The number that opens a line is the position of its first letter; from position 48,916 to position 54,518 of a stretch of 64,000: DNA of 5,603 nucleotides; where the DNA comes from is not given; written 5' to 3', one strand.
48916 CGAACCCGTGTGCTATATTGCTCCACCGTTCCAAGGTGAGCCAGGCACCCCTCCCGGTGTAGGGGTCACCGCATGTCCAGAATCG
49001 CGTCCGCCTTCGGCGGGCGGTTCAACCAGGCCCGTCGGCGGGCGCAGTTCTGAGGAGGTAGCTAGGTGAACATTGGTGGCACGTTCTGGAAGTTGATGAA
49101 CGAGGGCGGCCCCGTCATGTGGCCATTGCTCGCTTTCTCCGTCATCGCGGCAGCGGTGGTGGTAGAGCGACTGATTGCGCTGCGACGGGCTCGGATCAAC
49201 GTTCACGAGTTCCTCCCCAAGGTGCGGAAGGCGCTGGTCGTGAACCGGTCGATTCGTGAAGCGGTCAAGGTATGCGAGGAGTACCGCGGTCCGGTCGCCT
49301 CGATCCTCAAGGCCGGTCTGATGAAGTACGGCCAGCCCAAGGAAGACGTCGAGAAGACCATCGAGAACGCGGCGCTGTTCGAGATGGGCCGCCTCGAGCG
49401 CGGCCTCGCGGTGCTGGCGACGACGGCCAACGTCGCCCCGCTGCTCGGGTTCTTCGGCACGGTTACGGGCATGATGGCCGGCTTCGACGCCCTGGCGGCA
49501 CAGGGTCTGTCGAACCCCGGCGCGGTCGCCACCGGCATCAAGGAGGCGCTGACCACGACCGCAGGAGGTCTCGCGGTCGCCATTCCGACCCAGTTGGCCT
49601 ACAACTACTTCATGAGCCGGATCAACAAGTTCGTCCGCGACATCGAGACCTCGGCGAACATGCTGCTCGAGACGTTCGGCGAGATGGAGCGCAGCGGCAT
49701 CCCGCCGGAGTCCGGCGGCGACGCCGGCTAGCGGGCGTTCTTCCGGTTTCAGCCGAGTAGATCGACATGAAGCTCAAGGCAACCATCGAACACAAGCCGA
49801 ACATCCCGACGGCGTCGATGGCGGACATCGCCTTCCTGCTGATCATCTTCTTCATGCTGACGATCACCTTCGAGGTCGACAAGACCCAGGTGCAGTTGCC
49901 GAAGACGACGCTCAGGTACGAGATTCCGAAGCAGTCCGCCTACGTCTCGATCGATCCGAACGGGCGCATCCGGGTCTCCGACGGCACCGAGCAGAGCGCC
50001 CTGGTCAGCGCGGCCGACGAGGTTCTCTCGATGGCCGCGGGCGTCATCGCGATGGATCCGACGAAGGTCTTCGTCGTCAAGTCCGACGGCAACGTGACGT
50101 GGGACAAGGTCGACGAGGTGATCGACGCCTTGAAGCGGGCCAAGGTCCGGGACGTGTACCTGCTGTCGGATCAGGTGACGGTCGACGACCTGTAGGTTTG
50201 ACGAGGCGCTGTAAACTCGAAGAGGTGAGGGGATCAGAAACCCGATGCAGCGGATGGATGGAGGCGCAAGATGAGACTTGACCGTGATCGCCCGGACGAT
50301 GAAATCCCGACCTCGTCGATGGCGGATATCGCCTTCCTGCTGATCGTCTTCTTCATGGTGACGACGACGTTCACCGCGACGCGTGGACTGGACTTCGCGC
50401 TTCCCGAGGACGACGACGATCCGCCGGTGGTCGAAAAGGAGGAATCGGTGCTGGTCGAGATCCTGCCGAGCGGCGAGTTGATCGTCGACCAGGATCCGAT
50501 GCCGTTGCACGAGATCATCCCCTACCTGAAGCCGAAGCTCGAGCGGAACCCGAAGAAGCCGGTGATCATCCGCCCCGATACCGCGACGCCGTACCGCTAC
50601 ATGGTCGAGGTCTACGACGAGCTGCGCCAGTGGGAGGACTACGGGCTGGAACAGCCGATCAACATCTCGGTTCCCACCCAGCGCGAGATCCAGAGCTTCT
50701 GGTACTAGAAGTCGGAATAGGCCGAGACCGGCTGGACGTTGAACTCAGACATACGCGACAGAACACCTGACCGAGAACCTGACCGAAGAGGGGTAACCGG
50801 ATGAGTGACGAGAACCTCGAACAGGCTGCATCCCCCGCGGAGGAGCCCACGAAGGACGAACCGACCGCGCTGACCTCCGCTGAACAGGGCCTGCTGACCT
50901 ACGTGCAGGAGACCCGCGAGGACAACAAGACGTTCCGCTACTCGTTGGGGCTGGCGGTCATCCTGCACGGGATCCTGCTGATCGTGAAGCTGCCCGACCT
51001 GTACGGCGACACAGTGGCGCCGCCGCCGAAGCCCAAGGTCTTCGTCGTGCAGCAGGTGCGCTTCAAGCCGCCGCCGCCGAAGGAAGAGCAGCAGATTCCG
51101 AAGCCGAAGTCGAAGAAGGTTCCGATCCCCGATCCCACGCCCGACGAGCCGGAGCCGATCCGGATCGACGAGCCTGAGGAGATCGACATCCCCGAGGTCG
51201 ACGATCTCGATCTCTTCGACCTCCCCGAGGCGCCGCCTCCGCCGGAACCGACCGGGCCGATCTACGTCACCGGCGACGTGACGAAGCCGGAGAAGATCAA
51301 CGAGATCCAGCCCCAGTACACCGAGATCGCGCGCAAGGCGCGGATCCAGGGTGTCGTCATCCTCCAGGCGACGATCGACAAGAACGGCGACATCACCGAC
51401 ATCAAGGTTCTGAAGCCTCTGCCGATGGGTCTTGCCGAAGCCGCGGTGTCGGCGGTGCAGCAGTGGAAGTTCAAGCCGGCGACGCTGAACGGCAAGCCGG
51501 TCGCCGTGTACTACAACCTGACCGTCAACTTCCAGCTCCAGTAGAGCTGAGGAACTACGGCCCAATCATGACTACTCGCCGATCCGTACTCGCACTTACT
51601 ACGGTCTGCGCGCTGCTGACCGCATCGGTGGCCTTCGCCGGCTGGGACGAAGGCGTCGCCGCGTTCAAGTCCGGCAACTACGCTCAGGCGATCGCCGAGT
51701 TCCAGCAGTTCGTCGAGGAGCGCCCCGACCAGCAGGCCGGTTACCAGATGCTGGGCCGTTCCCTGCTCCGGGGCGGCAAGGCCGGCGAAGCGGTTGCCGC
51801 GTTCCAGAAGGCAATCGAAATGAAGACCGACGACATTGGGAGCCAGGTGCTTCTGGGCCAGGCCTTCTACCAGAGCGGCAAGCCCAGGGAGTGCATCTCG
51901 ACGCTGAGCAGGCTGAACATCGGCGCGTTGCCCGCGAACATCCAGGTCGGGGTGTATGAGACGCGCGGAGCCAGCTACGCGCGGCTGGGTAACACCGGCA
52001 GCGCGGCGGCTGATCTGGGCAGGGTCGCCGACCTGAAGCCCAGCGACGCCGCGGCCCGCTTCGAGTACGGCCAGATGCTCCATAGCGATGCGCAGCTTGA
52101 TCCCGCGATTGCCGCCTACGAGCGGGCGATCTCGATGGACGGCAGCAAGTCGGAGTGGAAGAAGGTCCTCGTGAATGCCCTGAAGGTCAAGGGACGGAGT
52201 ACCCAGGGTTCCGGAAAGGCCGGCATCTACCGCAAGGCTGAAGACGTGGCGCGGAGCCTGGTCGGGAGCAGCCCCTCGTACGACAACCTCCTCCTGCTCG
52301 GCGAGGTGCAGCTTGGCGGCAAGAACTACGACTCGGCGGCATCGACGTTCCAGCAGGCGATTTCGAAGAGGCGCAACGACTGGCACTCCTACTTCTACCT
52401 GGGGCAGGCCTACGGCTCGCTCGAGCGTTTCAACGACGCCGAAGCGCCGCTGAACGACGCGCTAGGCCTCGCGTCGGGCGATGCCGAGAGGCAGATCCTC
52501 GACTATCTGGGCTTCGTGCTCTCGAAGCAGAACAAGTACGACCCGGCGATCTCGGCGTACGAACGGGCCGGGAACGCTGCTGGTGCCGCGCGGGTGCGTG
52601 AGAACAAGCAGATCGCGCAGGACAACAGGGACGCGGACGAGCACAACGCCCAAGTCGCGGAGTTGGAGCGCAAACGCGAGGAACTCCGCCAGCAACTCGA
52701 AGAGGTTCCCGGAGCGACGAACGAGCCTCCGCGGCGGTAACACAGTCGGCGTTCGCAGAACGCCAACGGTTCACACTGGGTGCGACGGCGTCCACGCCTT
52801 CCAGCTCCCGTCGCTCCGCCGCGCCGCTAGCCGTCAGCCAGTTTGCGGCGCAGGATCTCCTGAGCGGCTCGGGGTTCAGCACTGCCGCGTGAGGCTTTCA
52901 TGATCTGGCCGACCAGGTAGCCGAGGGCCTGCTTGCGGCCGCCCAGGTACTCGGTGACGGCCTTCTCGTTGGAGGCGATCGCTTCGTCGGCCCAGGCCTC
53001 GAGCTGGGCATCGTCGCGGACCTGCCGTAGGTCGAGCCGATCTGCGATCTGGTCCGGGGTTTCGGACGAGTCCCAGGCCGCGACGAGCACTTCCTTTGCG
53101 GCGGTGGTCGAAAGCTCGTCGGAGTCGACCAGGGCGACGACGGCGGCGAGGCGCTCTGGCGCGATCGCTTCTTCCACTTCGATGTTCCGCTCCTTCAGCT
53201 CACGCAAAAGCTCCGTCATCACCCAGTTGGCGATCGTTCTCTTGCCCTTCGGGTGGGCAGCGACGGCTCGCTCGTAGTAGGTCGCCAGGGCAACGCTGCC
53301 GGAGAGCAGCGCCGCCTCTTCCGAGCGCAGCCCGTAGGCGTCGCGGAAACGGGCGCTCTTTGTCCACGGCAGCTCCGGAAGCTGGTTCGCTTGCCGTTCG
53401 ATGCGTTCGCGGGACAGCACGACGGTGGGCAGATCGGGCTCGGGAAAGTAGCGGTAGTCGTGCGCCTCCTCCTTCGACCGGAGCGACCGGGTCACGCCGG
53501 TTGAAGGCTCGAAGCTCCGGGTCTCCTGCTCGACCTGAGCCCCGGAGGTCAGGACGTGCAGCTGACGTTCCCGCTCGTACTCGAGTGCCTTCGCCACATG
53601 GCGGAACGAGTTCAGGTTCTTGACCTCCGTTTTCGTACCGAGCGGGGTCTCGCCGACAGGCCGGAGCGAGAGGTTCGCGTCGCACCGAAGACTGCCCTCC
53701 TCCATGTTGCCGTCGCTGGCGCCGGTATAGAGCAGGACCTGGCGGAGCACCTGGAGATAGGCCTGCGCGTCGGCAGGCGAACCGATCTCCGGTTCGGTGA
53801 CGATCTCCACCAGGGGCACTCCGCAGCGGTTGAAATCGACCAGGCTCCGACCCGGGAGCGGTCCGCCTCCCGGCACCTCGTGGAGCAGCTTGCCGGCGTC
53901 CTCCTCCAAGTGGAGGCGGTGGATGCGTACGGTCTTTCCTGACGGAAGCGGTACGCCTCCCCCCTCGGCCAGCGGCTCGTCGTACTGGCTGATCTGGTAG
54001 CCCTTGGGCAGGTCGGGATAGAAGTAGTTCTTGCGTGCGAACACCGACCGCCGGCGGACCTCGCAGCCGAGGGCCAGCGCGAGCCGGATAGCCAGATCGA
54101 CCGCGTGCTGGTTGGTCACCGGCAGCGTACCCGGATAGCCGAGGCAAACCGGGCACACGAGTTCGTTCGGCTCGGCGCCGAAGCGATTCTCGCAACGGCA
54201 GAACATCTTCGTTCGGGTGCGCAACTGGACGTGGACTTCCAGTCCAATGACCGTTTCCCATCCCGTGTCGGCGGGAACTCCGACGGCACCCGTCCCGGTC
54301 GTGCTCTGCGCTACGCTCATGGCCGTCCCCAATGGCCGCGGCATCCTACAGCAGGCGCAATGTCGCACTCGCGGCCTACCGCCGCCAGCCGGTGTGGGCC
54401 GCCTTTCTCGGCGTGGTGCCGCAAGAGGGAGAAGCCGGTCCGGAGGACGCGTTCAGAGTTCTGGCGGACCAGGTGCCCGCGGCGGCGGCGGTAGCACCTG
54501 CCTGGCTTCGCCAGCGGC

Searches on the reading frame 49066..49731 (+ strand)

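Call 33: search_protein_families(library=pfam, proteins=[window:49066-49731:+], max_evalue=0.00001)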
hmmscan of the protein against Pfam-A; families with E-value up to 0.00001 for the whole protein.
window:49066-49731:+ (221 aa): 1 family
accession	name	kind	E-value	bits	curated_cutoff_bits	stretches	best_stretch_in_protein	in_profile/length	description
PF01618.21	MotA_ExbB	-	7.2e-33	113.5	22.9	1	76-194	5-126/127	MotA/TolQ/ExbB proton channel family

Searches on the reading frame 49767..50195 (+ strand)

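Call 33: search_protein_families(library=pfam, proteins=[window:49767-50195:+], max_evalue=0.00001)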
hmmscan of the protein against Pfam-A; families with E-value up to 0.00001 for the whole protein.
window:49767-50195:+ (142 aa): 1 family
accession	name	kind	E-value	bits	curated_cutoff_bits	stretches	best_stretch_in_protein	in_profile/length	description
PF02472.21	ExbD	-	2e-17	63.9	25.4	1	9-133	4-124/128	Biopolymer transport protein ExbD/TolR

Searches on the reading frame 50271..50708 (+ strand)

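Call 33: search_protein_families(library=pfam, proteins=[window:50271-50708:+], max_evalue=0.00001)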
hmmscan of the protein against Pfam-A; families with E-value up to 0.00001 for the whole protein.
window:50271-50708:+ (145 aa): 1 family
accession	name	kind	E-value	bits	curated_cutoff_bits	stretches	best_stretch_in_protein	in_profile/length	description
PF02472.21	ExbD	-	5.7e-24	85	25.4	1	7-120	3-115/128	Biopolymer transport protein ExbD/TolR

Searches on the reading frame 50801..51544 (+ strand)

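Call 33: search_protein_families(library=pfam, proteins=[window:50801-51544:+], max_evalue=0.00001)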
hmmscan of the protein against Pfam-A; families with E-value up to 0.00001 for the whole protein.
window:50801-51544:+ (247 aa): 1 family
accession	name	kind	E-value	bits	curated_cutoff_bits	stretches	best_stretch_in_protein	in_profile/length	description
PF03544.19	TonB_C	-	8.2e-22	77.9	24.6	1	170-246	2-79/79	Gram-negative bacterial TonB protein C-terminal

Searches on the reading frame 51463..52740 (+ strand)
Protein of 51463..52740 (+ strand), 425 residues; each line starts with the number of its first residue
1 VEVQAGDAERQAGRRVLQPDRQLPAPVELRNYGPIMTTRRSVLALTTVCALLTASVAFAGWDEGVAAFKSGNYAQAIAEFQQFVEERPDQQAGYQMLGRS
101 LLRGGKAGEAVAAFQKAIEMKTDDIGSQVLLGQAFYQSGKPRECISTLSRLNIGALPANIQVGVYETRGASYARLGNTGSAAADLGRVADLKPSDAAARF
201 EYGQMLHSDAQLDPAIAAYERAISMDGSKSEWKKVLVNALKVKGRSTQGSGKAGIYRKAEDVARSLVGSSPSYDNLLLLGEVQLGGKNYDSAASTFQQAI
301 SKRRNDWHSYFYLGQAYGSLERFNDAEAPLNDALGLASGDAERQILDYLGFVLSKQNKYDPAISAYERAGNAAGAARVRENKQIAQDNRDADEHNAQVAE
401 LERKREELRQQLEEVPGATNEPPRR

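Call 33: search_protein_families(library=pfam, proteins=[window:51463-52740:+], max_evalue=0.00001)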
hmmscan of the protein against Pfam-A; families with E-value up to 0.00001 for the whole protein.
window:51463-52740:+ (425 aa): 14 families
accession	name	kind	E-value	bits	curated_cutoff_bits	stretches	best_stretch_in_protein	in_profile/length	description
PF07719.23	TPR_2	-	2.4e-25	86.9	27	0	63-89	7-33/34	Tetratricopeptide repeat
PF13181.12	TPR_8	-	4.9e-22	76.6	25.7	0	94-123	4-33/34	Tetratricopeptide repeat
PF13432.12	TPR_16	-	1.5e-21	76.9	32.7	1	63-123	3-63/65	Tetratricopeptide repeat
PF00515.34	TPR_1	-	6.9e-21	73.6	27.8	0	349-369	7-27/34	Tetratricopeptide repeat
PF14559.12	TPR_19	-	4.8e-18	65.7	25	0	102-151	2-51/68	Tetratricopeptide repeat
PF13174.12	TPR_6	-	1.3e-16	60.5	26.3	0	274-302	1-29/33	Tetratricopeptide repeat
PF13414.12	TPR_11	-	3.2e-15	56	26.8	0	98-139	1-42/42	TPR repeat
PF13424.12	TPR_12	-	2.2e-14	53.8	30.1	0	67-122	13-76/77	Tetratricopeptide repeat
PF23914.1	TPR_CcmH_CycH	-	4.6e-14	53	42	0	85-143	44-102/158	Cytochrome c-type biogenesis protein H TPR domain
PF13428.12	TPR_14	-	1.3e-13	50.6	23.5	0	165-205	4-44/44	Tetratricopeptide repeat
PF12895.13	ANAPC3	-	1.7e-13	51.1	27.2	0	256-331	5-80/82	Anaphase-promoting complex, cyclosome, subunit 3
PF13431.12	TPR_17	-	2.2e-11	43.5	24.4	0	296-327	2-33/34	Tetratricopeptide repeat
PF13371.12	TPR_9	-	4e-07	30.4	35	0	62-91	34-63/73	Tetratricopeptide repeat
PF24575.1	TPR_Slam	-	9.4e-06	26.4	35.2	0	59-105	49-95/104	Surface lipoprotein assembly modifier, N-terminal TPR repeats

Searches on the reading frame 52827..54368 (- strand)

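Call 33: search_protein_families(library=pfam, proteins=[window:52827-54368:-], max_evalue=0.00001)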
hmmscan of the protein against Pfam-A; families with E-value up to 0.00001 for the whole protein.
window:52827-54368:- (513 aa): 2 families
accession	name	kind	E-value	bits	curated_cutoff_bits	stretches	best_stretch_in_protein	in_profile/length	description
PF02934.20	GatB_N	-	4.4e-116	387.3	23.4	1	39-324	1-277/277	GatB/GatE catalytic domain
PF02637.23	GatB_Yqey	-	1.3e-41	142.4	27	1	364-510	2-148/148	GatB domain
